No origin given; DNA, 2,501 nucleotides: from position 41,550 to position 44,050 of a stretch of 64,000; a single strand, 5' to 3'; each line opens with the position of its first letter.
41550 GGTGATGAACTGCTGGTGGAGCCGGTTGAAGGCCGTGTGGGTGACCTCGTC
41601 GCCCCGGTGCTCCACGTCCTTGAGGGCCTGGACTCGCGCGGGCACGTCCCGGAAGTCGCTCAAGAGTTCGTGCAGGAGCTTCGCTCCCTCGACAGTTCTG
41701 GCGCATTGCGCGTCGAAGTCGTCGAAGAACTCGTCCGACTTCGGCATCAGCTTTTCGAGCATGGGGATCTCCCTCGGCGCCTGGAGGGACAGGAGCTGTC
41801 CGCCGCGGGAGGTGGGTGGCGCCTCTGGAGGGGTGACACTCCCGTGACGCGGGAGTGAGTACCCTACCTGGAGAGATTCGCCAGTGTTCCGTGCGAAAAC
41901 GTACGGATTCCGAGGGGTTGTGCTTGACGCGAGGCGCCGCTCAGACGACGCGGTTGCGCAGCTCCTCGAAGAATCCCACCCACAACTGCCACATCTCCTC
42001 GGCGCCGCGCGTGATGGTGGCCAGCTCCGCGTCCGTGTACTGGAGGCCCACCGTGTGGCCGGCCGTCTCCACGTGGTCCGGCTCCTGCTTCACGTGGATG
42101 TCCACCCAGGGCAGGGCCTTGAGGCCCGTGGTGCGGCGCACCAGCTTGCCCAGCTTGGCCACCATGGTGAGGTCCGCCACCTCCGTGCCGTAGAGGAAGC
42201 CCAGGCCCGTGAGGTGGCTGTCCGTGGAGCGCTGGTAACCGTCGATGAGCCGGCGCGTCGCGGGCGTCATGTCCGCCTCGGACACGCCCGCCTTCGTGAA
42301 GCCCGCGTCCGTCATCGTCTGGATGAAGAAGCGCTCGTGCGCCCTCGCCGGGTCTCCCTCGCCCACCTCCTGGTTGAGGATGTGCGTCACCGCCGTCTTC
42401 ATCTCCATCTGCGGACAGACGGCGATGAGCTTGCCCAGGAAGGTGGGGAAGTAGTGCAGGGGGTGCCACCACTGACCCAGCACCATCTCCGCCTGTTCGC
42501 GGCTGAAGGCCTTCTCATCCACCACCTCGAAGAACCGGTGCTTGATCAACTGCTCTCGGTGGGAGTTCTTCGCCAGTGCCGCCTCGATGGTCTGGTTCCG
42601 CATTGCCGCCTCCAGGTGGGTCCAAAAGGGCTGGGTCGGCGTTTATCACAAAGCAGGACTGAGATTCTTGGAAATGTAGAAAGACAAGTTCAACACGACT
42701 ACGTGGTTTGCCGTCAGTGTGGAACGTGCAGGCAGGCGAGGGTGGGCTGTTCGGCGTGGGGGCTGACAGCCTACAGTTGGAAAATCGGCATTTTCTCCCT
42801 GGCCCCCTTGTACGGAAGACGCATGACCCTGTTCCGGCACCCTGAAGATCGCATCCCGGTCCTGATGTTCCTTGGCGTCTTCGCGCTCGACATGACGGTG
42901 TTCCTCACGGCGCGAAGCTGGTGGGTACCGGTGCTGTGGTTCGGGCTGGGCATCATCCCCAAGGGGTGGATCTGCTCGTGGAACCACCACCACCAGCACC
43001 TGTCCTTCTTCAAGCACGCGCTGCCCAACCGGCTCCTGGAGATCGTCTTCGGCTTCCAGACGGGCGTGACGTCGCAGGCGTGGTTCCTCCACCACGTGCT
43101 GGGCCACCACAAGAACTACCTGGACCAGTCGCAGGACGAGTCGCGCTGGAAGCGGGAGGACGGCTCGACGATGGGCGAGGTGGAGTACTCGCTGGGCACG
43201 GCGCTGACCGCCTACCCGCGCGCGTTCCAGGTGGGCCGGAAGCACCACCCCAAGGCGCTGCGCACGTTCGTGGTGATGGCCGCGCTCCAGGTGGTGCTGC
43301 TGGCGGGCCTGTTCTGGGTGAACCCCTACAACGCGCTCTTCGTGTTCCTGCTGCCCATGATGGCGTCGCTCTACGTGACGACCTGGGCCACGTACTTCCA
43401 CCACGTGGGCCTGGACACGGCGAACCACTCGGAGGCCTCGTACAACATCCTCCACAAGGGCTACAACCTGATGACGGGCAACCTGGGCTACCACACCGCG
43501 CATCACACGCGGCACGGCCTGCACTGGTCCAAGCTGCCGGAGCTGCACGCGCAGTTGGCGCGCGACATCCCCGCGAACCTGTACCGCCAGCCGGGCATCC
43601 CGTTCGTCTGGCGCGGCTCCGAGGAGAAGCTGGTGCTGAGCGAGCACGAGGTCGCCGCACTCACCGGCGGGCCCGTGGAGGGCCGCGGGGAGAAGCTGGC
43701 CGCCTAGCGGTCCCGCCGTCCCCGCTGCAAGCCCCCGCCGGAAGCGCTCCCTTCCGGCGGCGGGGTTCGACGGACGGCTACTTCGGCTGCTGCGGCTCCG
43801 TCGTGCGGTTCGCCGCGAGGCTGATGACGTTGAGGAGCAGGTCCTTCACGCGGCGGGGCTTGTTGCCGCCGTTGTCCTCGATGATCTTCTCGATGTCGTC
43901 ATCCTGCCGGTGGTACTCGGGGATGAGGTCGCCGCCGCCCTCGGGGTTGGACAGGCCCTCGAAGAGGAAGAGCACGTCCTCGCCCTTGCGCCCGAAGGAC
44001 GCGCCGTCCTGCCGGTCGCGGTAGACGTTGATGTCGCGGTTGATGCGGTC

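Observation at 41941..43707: Divergently paired haem-oxygenase-fold di-iron oxidase (CADD/PqqC/TenA-like) and membrane di-iron desaturase-like enzyme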

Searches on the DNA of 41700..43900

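Call 66: search_rna_families(source=window, start=41700, end=43900, threshold=evalue, max_evalue=1)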
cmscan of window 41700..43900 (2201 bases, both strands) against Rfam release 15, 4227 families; matches with E-value up to 1: 1.
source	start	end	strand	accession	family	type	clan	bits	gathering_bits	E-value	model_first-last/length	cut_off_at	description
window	42108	42154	+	RF01540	TB11Cs4H2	Gene; snRNA; snoRNA; HACA-box;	-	19.9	50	0.84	1-64/64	no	Trypanosomatid snoRNA TB11Cs4H2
